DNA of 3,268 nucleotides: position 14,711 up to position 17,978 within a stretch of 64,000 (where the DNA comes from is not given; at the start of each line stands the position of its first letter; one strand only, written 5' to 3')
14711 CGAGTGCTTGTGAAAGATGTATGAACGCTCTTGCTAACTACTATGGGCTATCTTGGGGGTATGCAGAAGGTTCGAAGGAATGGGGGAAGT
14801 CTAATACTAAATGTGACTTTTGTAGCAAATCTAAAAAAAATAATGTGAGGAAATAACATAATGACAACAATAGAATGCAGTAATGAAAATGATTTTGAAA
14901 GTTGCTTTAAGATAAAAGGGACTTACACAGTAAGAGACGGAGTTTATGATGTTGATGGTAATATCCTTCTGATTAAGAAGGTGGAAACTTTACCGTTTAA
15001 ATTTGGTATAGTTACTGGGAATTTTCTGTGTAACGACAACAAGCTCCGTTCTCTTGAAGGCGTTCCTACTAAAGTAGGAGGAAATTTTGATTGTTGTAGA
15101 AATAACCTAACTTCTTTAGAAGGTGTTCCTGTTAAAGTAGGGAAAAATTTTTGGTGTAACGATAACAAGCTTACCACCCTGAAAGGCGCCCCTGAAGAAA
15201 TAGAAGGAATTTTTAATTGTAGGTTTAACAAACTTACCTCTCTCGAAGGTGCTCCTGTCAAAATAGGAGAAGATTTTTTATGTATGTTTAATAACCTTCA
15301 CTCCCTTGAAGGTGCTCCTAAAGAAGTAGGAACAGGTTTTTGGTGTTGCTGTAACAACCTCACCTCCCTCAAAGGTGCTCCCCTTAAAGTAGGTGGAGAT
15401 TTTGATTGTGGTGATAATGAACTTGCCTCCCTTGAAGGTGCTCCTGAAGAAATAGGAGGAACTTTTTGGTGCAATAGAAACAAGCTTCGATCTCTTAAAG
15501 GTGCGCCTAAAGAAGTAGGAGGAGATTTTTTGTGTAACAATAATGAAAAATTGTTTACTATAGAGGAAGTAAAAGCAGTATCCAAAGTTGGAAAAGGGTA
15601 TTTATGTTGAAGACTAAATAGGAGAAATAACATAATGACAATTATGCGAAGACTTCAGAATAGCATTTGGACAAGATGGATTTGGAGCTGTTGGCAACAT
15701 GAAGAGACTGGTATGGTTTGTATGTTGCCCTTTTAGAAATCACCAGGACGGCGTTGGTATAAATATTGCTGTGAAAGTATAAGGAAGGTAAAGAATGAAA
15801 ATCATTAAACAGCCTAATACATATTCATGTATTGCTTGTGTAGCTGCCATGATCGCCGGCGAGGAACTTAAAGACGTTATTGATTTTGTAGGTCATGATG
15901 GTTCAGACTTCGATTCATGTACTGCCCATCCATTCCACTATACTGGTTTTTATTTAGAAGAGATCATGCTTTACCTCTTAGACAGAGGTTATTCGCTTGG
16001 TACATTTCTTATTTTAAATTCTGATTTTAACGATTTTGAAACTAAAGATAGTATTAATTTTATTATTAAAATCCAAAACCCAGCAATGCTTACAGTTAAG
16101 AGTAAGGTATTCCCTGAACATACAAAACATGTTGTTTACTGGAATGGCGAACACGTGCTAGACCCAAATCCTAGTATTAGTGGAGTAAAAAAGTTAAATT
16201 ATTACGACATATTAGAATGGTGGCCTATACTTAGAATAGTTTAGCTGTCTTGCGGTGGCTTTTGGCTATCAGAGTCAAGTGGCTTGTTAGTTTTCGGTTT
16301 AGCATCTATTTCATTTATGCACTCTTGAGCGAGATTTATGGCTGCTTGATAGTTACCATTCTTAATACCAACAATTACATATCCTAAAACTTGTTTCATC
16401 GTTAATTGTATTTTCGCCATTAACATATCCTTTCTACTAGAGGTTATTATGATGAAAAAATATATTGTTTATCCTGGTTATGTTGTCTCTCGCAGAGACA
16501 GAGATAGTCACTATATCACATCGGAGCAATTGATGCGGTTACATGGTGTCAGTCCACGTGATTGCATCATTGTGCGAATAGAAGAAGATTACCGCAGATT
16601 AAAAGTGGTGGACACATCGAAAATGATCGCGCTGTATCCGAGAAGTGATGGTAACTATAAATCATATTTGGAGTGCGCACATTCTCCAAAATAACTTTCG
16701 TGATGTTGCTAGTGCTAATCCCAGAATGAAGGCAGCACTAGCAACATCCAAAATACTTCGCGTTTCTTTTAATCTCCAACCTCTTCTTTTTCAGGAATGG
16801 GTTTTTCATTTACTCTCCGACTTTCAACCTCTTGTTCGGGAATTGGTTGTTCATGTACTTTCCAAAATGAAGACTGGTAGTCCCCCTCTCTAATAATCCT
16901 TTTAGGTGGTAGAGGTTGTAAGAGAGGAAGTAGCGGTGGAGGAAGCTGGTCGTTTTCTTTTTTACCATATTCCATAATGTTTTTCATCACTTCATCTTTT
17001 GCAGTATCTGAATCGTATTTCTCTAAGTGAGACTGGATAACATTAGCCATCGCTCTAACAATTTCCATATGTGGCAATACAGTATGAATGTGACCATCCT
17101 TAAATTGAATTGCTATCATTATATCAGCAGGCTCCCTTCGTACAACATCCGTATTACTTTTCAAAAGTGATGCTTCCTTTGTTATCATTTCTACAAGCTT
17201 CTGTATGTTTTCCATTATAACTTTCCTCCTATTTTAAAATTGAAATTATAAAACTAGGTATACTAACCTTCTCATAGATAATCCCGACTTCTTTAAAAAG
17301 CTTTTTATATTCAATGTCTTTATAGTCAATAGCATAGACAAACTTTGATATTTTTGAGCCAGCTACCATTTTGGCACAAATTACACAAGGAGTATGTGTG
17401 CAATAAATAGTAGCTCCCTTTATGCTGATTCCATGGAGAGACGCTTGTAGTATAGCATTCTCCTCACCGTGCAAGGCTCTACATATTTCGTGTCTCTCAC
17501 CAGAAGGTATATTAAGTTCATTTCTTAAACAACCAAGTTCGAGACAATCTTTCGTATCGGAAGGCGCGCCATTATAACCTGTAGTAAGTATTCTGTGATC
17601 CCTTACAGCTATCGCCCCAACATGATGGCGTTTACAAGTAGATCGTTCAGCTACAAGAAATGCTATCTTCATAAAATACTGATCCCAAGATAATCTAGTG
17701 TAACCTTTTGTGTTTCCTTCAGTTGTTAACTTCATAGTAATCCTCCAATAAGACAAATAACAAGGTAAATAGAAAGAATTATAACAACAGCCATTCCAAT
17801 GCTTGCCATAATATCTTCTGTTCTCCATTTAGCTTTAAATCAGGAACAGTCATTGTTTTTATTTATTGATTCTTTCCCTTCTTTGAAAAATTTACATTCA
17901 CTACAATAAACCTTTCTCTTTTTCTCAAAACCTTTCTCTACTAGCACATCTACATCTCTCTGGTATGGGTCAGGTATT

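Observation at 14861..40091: Identical nucleotide modules recur in different LRR genes at different array positions (cassette shuffling or gene conversion)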

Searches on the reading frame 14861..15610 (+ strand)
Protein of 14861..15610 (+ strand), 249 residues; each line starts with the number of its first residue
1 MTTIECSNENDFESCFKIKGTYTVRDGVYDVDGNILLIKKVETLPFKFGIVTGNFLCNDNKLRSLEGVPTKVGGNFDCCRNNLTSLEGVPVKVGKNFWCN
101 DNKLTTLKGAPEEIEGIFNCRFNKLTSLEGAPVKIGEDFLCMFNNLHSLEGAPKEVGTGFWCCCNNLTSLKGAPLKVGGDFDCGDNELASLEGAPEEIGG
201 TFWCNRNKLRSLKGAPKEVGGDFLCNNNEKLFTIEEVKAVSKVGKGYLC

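Call 4: search_protein_families(library=pfam, proteins=[window:14861-15610:+], max_evalue=0.01)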
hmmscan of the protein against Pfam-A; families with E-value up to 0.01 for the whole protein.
window:14861-15610:+ (249 aa): 1 family
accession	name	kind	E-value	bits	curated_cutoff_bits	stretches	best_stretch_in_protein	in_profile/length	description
PF16233.10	DUF4893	-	0.00014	22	36.2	0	110-144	51-85/169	Domain of unknown function (DUF4893)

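Call 57: list_cluster_members(proteins=[window:14861-15607:+, window:20146-21087:-, window:31332-32243:-, window:32837-33571:-, window:33619-34611:-, window:34702-35388:-, window:39162-40091:-, window:48821-49690:-])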
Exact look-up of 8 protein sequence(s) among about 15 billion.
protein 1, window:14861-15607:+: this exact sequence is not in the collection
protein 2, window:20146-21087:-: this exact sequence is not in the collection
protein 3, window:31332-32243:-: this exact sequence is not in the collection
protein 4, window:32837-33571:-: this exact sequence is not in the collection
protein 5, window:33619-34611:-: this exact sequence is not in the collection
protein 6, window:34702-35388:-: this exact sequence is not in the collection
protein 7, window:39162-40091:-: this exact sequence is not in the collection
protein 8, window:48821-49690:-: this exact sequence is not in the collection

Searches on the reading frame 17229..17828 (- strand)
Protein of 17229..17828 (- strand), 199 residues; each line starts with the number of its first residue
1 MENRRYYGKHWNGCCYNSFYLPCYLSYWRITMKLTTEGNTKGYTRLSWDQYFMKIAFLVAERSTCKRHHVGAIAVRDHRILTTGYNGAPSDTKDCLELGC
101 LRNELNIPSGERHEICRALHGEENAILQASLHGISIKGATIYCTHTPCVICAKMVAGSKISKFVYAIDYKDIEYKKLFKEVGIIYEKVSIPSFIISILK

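Call 65: search_protein_families(library=pfam, proteins=[window:17229-17828:-], max_evalue=0.001)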
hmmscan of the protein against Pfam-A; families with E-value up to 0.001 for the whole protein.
window:17229-17828:- (199 aa): 2 families
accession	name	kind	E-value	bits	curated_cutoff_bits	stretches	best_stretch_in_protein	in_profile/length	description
PF00383.29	dCMP_cyt_deam_1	-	6e-24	84.3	25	1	47-166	2-101/102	Cytidine and deoxycytidylate deaminase zinc-binding region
PF14437.12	MafB19-deam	-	7.9e-18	65.1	27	1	47-172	2-106/142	MafB19-like deaminase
